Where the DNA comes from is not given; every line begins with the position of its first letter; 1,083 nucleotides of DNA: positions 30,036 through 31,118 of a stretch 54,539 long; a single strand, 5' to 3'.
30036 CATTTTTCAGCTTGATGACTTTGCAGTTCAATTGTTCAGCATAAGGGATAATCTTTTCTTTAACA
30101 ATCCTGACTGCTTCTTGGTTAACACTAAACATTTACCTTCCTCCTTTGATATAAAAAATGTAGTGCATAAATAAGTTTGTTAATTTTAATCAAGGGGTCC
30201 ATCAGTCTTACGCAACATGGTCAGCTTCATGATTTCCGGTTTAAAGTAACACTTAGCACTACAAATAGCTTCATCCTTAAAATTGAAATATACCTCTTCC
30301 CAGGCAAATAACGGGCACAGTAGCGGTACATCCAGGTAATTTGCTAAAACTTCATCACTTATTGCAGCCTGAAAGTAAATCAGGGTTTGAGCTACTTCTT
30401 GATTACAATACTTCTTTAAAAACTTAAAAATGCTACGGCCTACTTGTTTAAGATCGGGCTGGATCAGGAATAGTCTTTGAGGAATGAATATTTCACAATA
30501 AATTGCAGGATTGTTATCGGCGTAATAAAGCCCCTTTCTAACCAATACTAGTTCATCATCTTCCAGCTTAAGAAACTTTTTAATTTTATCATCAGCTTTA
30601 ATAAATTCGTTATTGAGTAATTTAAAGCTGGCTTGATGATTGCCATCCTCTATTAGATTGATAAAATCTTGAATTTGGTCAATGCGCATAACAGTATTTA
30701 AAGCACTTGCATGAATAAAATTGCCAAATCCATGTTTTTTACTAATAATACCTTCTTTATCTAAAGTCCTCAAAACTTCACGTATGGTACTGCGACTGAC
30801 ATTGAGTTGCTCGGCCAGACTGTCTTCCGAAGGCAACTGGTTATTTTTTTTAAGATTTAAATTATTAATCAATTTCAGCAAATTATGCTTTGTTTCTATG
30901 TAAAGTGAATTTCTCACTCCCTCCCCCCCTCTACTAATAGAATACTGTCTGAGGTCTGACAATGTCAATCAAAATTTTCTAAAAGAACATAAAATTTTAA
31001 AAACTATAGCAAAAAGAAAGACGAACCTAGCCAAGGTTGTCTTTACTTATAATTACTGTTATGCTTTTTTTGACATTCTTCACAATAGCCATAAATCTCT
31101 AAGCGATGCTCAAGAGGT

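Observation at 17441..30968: GntR-headed 15-gene cluster: Mch-like cyclohydrolase, four amidohydrolases, a flavo-FeS dehydrogenase, a LUD protein and a dedicated ECF transporter. Candidate undescribed anaerobic N-heterocycle pathway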

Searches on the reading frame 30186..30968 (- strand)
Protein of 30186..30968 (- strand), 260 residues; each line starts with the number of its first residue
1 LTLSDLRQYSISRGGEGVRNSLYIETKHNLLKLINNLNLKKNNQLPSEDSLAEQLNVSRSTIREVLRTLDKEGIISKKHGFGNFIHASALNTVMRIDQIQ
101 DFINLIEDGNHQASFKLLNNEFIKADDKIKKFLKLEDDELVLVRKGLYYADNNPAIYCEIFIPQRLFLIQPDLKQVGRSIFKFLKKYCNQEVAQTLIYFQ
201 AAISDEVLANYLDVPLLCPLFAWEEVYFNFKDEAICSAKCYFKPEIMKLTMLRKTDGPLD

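Call 3: search_protein_families(library=pfam, proteins=[window:30186-30968:-], max_evalue=0.01)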
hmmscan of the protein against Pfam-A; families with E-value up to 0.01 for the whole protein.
window:30186-30968:- (260 aa): 16 families
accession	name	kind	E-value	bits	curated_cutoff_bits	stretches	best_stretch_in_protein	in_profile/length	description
PF07702.18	UTRA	-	9.4e-15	55.1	23.8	1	110-245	3-138/141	UTRA domain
PF00392.27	GntR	-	5.6e-14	52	27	1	24-85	3-64/64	Bacterial regulatory proteins, gntR family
PF08279.18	HTH_11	-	1.8e-06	28.2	25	1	40-79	12-51/55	HTH domain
PF08220.18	HTH_DeoR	-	4.2e-05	23.6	21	1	49-80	18-49/57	DeoR-like helix-turn-helix domain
PF13545.12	HTH_Crp_2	-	0.0001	22.6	27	1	47-78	24-55/70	Crp-like helix-turn-helix domain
PF01325.25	Fe_dep_repress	-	0.00013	22.6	26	1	38-78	15-55/60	Iron dependent repressor, N-terminal DNA binding domain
PF02082.26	Rrf2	-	0.0002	22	30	1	33-82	11-61/132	Iron-dependent Transcriptional regulator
PF13730.12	HTH_36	-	0.00031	20.9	25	1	31-75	11-55/55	Helix-turn-helix domain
PF01978.25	TrmB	-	0.0004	20.6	25.6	1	49-80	26-57/68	Sugar-specific transcriptional regulator TrmB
PF01047.28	MarR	-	0.00065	20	24.6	1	49-79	21-51/59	MarR family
PF13412.12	HTH_24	-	0.00083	19.3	21.9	1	50-75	22-47/48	Winged helix-turn-helix DNA-binding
PF01022.26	HTH_5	-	0.001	19.3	22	1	51-77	21-47/47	Bacterial regulatory protein, arsR family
PF21984.2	DnaD_N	-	0.0016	19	27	1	38-79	28-69/101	DnaD N-terminal domain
PF05732.17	RepL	-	0.0077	16.2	20.3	0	33-80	64-110/164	Firmicute plasmid replication protein (RepL)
PF15977.11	HTH_46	-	0.0079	16.6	29.3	0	55-80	33-58/68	Winged helix-turn-helix DNA binding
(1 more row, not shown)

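Call 5: search_protein_families(library=ncbifam, proteins=[window:30186-30968:-], max_evalue=0.001)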
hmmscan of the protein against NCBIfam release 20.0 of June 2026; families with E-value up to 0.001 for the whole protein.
window:30186-30968:- (260 aa): 29 families (the best 25 are shown)
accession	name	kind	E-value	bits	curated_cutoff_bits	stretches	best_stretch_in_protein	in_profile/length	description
TIGR03337.1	phnR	equivalog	3.6e-21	75.9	296.75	1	23-214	3-191/231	phosphonate utilization transcriptional regulator PhnR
TIGR02018.2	his_ut_repres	equivalog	1.2e-20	73.8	220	1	26-222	4-196/226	histidine utilization transcriptional repressor HutC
NF041547.1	GntR_LSA1692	equivalog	8.4e-20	71.4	275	1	22-243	2-220/233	GntR family transcriptional regulator, LSA1692 subfamily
TIGR02325.1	C_P_lyase_phnF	equivalog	3.2e-19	69.4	156.8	1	23-251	10-236/238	phosphonate metabolism transcriptional regulator PhnF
NF008491.0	PRK11402.1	subfamily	1.3e-18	67.4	269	1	19-251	9-238/243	GntR family transcriptional regulator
TIGR02404.1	trehalos_R_Bsub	equivalog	5.9e-15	55.5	211.95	1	28-145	7-124/233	trehalose operon repressor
NF007292.0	PRK09764.1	equivalog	8.3e-15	54.6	281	1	23-173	7-152/240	GntR family transcriptional regulator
NF007741.0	PRK10421.1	equivalog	3.7e-12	46.2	311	1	28-110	14-95/262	transcriptional regulator LldR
NF052441.1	TransRegRv0792c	equivalog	1e-10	41.3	400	1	30-250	25-243/260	Rv0792c family HTH-type transcriptional regulator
NF052282.1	PLP_TF_PdxR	equivalog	1.8e-10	40.5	320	1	22-93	2-73/448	MocR-like pyridoxine biosynthesis transcription factor PdxR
NF007486.0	PRK10079.1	equivalog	5.1e-10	39.5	363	1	40-222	30-209/241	phosphonate metabolism transcriptional regulator PhnF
NF003011.0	PRK03837.1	subfamily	5.3e-10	39.3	260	1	18-83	10-75/241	transcriptional regulator NanR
NF007001.0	PRK09464.1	equivalog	1.8e-08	34.3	330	1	28-93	17-82/254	pyruvate dehydrogenase complex transcriptional repressor PdhR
NF011575.0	PRK14999.1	equivalog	3.9e-08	32.9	424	1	21-152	12-141/241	histidine utilization repressor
NF052290.2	MocR_like_YczR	exception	4.4e-08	32.3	487.4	1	21-91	19-89/458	MocR-like transcription factor YczR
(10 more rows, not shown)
